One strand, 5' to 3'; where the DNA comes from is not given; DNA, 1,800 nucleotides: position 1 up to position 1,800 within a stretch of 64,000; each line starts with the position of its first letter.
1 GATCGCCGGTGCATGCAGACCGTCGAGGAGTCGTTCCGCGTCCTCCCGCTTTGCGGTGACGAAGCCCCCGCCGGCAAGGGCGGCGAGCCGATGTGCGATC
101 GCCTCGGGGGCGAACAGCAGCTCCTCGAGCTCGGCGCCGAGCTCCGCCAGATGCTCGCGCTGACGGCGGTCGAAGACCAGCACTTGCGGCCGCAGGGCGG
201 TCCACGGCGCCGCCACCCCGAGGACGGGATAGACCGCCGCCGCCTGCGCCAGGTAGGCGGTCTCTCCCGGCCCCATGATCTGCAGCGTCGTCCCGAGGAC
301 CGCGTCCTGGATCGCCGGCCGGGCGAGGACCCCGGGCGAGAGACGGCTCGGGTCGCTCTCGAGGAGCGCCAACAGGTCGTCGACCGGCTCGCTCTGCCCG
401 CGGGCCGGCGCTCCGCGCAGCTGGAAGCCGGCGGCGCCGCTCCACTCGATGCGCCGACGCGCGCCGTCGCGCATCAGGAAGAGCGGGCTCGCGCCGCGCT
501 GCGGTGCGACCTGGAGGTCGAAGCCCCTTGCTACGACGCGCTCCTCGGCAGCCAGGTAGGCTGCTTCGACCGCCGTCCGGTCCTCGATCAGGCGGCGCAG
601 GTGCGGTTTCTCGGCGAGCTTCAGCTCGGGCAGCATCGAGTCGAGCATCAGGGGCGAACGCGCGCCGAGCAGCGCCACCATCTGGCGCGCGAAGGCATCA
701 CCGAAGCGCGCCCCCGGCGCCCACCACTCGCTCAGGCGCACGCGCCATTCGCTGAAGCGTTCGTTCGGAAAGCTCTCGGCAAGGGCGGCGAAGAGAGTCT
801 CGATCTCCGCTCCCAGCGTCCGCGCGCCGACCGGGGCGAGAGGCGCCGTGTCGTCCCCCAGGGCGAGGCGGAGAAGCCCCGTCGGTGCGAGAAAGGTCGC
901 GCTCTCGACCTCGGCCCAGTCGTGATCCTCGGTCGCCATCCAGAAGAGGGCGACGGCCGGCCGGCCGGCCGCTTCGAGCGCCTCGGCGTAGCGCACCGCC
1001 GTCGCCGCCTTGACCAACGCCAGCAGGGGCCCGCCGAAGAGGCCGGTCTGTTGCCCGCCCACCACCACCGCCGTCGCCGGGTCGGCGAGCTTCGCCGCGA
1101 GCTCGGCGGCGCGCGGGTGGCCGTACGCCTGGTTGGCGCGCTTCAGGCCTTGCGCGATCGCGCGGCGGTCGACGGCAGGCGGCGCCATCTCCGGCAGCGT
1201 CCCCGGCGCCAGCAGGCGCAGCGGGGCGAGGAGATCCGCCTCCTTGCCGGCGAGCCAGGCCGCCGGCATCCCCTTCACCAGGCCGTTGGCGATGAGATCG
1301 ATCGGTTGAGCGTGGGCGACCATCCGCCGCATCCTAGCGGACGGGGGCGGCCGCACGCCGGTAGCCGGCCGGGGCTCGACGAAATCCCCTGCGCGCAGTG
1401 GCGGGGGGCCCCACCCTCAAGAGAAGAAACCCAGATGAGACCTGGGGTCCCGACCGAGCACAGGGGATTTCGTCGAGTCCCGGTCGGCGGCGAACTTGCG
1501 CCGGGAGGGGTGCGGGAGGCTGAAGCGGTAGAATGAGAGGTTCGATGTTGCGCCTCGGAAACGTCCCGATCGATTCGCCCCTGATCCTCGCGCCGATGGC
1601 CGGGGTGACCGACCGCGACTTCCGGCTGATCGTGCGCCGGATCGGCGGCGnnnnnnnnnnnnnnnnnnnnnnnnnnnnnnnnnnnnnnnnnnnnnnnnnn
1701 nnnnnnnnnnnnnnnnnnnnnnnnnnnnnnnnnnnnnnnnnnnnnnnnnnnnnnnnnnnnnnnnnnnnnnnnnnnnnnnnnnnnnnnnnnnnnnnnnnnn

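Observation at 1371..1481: ~110-bp inverted-repeat element (17-bp perfect termini, nested inner IR) upstream of dus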

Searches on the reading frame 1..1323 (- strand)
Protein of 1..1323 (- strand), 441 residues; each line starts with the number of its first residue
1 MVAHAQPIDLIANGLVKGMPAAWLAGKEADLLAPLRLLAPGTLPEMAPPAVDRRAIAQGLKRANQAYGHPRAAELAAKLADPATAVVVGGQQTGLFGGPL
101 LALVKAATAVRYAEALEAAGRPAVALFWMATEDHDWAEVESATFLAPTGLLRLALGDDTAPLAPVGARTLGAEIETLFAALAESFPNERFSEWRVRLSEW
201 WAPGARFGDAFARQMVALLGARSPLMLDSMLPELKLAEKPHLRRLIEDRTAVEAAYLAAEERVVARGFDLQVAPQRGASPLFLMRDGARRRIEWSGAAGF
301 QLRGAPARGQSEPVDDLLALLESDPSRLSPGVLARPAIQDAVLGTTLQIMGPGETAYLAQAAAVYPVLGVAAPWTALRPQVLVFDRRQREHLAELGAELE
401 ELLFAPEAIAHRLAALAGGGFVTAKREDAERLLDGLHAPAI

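Call 76: search_protein_families(library=pfam, proteins=[window:1-1323:-])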
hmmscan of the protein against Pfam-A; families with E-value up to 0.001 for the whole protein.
window:1-1323:- (441 aa): 1 family
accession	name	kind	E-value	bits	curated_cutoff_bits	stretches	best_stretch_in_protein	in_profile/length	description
PF10079.15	Rossmann-like_BshC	-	7.9e-53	180.6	27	1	52-378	52-379/380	Bacillithiol biosynthesis BshC, N-terminal Rossmann-like domain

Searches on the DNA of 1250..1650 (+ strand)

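Call 5: search_rna_families(source=window, start=1250, end=1650, threshold=evalue, max_evalue=10, show_alignments=4)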
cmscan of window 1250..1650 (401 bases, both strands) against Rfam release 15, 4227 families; matches with E-value up to 10: 1.
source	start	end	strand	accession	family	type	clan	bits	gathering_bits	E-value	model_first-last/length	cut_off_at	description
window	1382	1470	-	RF01921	mir-1296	Gene; miRNA;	-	14.8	100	5.7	1-87/87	no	mir-1296 microRNA precursor family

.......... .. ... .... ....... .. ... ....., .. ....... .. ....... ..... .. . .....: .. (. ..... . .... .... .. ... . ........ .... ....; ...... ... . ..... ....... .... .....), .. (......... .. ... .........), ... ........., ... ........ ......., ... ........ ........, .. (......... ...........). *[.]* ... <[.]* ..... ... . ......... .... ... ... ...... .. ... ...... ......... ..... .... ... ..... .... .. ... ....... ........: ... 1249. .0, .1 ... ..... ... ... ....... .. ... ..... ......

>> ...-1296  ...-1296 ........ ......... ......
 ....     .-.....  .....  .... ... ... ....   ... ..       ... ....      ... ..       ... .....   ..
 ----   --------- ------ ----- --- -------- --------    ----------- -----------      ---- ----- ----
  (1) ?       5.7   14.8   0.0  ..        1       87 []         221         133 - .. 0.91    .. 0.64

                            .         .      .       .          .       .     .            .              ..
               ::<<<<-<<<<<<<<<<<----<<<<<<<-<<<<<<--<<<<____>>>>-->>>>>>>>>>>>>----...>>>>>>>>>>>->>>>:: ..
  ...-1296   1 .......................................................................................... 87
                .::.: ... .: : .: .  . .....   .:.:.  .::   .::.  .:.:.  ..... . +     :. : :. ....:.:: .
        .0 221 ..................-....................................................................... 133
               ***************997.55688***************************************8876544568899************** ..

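Call 49: build_rna_model(alignment_id=A4, structure=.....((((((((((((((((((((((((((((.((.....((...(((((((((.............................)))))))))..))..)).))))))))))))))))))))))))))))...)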
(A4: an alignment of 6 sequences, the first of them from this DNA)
Model R1 built from alignment A4 (6 sequences, 133 columns); structure: as given.
model positions 126; base pairs 41; branch points 0; effective number of sequences 1.32; information 0.59 bits per position. Calibrated on 0.2 Mb of random sequence (short: E-values are rough).
structure used (alignment columns):
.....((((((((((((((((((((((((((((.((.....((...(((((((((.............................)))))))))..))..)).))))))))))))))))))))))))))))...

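Call 52: build_rna_model(alignment_id=A4, structure=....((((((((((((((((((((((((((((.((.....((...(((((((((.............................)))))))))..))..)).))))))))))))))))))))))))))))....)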
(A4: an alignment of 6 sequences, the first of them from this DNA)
Model R2 built from alignment A4 (6 sequences, 133 columns); structure: as given.
model positions 126; base pairs 41; branch points 0; effective number of sequences 0.71; information 0.59 bits per position. Calibrated on 0.2 Mb of random sequence (short: E-values are rough).
structure used (alignment columns):
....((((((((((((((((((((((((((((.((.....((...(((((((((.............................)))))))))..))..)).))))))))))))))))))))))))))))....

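Call 53: search_with_rna_model(model_id=R2, sources=[window, L001, L002, L003, L004, L005, L006, L007, L044, L127, L128, L129, L130, L131, L132, L133, L134, L135, L136, L137], max_evalue=10, show_alignments=0)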
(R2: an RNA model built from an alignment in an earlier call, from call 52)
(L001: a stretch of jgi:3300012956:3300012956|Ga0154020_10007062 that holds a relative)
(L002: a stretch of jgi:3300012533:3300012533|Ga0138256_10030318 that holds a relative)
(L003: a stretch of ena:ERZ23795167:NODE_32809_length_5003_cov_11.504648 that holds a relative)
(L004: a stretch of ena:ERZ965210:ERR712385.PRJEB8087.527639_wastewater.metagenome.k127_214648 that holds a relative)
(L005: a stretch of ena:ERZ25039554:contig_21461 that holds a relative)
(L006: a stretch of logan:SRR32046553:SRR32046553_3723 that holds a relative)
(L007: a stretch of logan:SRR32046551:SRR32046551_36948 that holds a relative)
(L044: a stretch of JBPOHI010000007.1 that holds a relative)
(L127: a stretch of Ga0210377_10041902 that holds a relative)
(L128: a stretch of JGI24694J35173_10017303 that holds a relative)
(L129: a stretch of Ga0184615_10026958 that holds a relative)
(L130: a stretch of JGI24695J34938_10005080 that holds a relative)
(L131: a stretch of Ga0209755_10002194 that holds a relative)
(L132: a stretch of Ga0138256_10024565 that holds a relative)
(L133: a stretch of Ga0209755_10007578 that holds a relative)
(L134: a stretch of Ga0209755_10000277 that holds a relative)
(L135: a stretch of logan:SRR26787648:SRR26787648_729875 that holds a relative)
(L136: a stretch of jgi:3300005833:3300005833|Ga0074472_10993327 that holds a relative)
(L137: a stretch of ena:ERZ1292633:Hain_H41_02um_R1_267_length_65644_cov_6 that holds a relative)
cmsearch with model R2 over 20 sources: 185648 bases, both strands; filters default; matches with E-value up to 10: 17.
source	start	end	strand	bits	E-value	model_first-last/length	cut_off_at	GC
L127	2934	3059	-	142.6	4.5e-30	1-126/126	no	0.75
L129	119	244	-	142.4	4.9e-30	1-126/126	no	0.75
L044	3013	3145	+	141.3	9.1e-30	1-126/126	no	0.71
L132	3665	3797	+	141.1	1e-29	1-126/126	no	0.69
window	1360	1492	+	140.2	1.6e-29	1-126/126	no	0.7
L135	47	172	+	138.2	4.6e-29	1-126/126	no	0.7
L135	47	172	-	58.1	1.2e-10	1-126/126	no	0.7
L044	3013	3145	-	57.7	1.5e-10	1-126/126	no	0.71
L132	3665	3797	-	57.5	1.7e-10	1-126/126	no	0.69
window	1360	1492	-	56.1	3.5e-10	1-126/126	no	0.7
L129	119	244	+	54.7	7.1e-10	1-126/126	no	0.75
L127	2934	3059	+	51.4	4.2e-09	1-126/126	no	0.75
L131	7047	7181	+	34.8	2.7e-05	1-126/126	no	0.61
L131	7048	7180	-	29.8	0.00039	1-126/126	no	0.6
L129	305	333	+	16.1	0.55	1-126/126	no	0.86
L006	6272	6356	-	14.9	1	1-126/126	no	0.72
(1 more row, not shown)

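Call 66: search_dna_similar(query=window:1355-1505:+, collection=plasmids, mode=distant, max_evalue=0.01, max_rows=10)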
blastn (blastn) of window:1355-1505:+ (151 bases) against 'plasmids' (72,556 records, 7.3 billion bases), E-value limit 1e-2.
No match.

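Call 67: search_dna_similar(query=window:1355-1505:+, collection=phages, mode=distant, max_evalue=0.01, max_rows=10)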
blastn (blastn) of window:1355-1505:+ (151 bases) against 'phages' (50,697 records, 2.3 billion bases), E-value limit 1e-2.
No match.

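Call 75: search_with_rna_model(model_id=R2, source=window, filters=off, max_evalue=10)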
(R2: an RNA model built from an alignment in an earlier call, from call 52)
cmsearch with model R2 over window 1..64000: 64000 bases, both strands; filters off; matches with E-value up to 10: 193.
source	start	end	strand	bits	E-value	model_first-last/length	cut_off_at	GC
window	1360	1492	+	140.2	5.6e-30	1-126/126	no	0.7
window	1360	1492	-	56.1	1.2e-10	1-126/126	no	0.7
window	34261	34393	-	19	0.041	1-126/126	no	0.66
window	51524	51578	+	18.1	0.065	1-126/126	no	0.71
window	34261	34393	+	17.6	0.084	1-126/126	no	0.66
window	29512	29553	-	17.1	0.11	1-126/126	no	0.69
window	7367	7494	-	17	0.11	1-126/126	no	0.64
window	14672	14710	+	16.2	0.17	1-126/126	no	0.85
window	1930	2042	-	15.8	0.22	1-126/126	no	0.7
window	43135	43183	+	15.8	0.22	1-126/126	no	0.8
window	15719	15821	+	15.7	0.23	1-126/126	no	0.71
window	41068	41115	+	15.3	0.28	1-126/126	no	0.75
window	21624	21712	-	15.1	0.32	1-126/126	no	0.73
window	22293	22328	+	15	0.34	1-126/126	no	0.89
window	22653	22775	+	14.8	0.37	1-126/126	no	0.71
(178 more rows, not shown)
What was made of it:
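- There is one copy in 64 kb even with the model's filters off (call 75).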

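Call 82: search_with_rna_model(model_id=R2, source=L142, filters=off, max_evalue=0.05, show_alignments=4)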
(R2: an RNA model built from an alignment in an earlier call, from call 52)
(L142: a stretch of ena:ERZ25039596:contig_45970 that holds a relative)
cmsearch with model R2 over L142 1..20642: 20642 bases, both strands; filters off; matches with E-value up to 0.05: 9.
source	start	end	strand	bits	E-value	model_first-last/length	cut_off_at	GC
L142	10078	10205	+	101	1.9e-21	1-126/126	no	0.72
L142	10254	10383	-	92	2.2e-19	1-126/126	no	0.75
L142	10078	10205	-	35.9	1.7e-06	1-126/126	no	0.72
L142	10254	10383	+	34.2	4.2e-06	1-126/126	no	0.75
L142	1699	1838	+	23.8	0.001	1-126/126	no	0.69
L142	1700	1837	-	23.6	0.0012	1-126/126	no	0.7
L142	10407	10454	+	21.6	0.0034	1-126/126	no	0.56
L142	10406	10455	-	20.9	0.0048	1-126/126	no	0.58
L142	10592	10677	-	18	0.022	1-126/126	no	0.71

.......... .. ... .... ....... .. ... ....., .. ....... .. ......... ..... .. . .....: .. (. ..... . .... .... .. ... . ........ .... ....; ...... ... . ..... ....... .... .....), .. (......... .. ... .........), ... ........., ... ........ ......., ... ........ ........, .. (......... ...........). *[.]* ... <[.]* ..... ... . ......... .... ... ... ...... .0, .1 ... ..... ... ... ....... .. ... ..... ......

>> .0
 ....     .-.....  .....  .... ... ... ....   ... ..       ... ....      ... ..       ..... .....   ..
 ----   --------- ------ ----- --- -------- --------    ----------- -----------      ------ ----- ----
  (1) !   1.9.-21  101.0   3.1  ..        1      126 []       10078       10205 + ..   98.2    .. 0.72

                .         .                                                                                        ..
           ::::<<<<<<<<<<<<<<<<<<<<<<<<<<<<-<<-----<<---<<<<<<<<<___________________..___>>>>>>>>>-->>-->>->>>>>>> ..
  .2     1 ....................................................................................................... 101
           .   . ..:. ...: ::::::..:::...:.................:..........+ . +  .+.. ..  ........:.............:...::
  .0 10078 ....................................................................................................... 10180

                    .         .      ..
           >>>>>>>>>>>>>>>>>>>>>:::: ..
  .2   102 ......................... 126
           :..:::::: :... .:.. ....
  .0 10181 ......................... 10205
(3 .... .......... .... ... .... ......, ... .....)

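Call 86: search_with_rna_model(model_id=R2, sources=[window, L132, L044, L127, L129, L135, L142], max_evalue=1e-14, make_alignment=true)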
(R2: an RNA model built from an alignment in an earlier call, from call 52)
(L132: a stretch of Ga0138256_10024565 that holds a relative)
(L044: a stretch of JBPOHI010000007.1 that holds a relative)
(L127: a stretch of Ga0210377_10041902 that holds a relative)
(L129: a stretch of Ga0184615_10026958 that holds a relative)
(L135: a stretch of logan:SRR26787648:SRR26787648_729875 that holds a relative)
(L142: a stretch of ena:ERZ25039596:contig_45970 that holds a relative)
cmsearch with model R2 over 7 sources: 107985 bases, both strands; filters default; matches with E-value up to 1e-14: 8.
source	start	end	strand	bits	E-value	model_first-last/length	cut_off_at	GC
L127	2934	3059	-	142.6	2.6e-30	1-126/126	no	0.75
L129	119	244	-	142.4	2.8e-30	1-126/126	no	0.75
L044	3013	3145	+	141.3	5.3e-30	1-126/126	no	0.71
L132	3665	3797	+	141.1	5.9e-30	1-126/126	no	0.69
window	1360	1492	+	140.2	9.4e-30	1-126/126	no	0.7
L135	47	172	+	138.2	2.7e-29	1-126/126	no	0.7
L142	10078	10205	+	101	9.8e-21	1-126/126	no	0.72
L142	10254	10383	-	92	1.1e-18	1-126/126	no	0.75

Alignment A5: 8 matches aligned to the model, 144 columns, each read 5' to 3' on its own strand. Consensus structure (alignment columns), stored with it:
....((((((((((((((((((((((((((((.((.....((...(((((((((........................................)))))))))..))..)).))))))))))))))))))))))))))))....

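Call 96: search_with_rna_model(model_id=R2, sources=[L008, L009, L010, L011, L012, L013, L014, L015, L016, L017, L018, L019, L020, L021, L022, L023, L024, L025, L026, L027, L028, L029, L030, L031, L032, L033, L034, L035, L036, L037, L038, L039, L040, L041, L042, L043, L045, L046, L047, L048, L049, L050, L051, L052, L053, L054, L055, L056, L057, L058, L059, L060, L061, L062, L063, L064, L065, L066, L067, L068, L069, L070, L071, L072, L073, L074, L075, L076, L077, L078, L079, L080, L081, L082, L083, L084, L085, L086, L087, L088, L089, L090, L091, L092, L093, L094, L095, L096, L097, L098, L099, L100, L101, L102, L103, L138, L139, L140, L141], max_evalue=0.001)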
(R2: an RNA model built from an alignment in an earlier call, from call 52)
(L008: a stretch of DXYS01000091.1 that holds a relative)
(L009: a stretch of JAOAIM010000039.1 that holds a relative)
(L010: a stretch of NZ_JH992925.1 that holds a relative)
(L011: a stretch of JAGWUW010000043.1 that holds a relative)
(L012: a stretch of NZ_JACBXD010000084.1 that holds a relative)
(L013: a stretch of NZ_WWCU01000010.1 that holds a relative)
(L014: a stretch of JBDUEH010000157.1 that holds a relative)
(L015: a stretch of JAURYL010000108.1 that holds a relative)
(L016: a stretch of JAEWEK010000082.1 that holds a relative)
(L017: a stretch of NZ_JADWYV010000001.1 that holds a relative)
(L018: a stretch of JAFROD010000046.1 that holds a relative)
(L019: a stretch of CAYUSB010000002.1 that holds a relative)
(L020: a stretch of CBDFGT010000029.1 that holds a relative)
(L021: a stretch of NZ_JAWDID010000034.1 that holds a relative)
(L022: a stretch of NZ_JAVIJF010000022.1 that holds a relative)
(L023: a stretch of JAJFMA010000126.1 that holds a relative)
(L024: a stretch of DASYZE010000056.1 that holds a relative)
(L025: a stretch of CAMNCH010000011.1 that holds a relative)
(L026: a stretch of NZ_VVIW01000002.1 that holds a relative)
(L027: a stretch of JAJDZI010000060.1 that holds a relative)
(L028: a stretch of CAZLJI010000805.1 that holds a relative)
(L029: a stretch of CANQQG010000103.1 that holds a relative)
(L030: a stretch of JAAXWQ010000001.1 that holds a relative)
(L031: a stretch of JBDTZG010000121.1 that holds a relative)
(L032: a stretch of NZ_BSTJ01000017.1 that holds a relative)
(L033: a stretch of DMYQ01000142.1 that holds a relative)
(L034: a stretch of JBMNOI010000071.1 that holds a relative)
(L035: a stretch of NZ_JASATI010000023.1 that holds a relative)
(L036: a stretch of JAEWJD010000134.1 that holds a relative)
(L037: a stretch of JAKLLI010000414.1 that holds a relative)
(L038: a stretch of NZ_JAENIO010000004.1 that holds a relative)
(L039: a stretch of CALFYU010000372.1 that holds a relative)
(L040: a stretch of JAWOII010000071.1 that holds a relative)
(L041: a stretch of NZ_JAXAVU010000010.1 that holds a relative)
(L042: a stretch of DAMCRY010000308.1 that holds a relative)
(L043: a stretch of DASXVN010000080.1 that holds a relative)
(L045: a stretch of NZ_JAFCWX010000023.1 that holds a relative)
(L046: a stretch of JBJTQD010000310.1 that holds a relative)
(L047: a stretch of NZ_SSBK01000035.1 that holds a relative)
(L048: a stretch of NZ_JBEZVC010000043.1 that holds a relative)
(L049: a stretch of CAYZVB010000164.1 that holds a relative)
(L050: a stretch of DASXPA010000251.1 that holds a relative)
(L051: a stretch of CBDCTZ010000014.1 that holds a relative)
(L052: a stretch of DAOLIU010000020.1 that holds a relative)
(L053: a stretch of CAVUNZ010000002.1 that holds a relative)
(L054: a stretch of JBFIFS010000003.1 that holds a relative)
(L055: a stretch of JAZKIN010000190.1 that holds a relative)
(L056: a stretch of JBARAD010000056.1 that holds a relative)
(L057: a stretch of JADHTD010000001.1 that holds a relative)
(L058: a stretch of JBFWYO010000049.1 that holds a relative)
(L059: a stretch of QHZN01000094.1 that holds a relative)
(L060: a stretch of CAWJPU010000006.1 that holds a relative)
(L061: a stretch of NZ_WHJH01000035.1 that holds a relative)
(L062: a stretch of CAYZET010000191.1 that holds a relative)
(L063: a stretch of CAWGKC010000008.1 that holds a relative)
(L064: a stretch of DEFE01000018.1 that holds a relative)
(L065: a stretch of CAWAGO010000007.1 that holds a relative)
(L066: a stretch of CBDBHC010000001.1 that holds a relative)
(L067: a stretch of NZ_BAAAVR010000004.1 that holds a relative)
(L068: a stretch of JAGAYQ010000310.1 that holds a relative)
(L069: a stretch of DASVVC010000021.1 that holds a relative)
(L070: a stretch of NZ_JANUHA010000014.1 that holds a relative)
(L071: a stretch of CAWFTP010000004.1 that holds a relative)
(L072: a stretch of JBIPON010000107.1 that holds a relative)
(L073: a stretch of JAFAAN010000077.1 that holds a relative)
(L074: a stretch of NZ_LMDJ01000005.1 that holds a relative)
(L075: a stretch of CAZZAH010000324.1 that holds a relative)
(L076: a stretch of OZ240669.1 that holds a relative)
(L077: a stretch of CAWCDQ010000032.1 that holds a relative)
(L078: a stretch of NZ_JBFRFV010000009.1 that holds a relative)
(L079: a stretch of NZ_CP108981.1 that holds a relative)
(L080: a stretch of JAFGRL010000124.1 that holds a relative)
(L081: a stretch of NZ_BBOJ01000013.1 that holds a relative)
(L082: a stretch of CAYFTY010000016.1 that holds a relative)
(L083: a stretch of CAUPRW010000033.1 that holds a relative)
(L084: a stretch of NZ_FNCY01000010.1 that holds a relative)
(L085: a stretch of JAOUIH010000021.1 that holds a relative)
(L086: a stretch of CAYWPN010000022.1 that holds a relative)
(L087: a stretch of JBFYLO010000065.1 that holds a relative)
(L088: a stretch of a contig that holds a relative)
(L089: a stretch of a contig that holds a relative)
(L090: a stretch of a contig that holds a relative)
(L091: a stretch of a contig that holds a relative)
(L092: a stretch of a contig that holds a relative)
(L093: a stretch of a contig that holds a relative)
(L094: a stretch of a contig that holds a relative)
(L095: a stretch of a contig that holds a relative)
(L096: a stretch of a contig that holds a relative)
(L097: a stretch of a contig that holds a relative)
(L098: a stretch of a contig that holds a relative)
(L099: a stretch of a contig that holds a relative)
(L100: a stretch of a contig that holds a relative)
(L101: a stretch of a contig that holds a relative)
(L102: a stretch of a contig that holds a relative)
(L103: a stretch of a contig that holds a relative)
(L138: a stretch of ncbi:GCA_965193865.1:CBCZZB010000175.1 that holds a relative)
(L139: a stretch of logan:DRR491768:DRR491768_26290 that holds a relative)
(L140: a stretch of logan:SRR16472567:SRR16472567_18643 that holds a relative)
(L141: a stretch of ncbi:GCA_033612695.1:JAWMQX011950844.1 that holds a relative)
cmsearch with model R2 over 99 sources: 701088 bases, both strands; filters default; matches with E-value up to 0.001: 0.
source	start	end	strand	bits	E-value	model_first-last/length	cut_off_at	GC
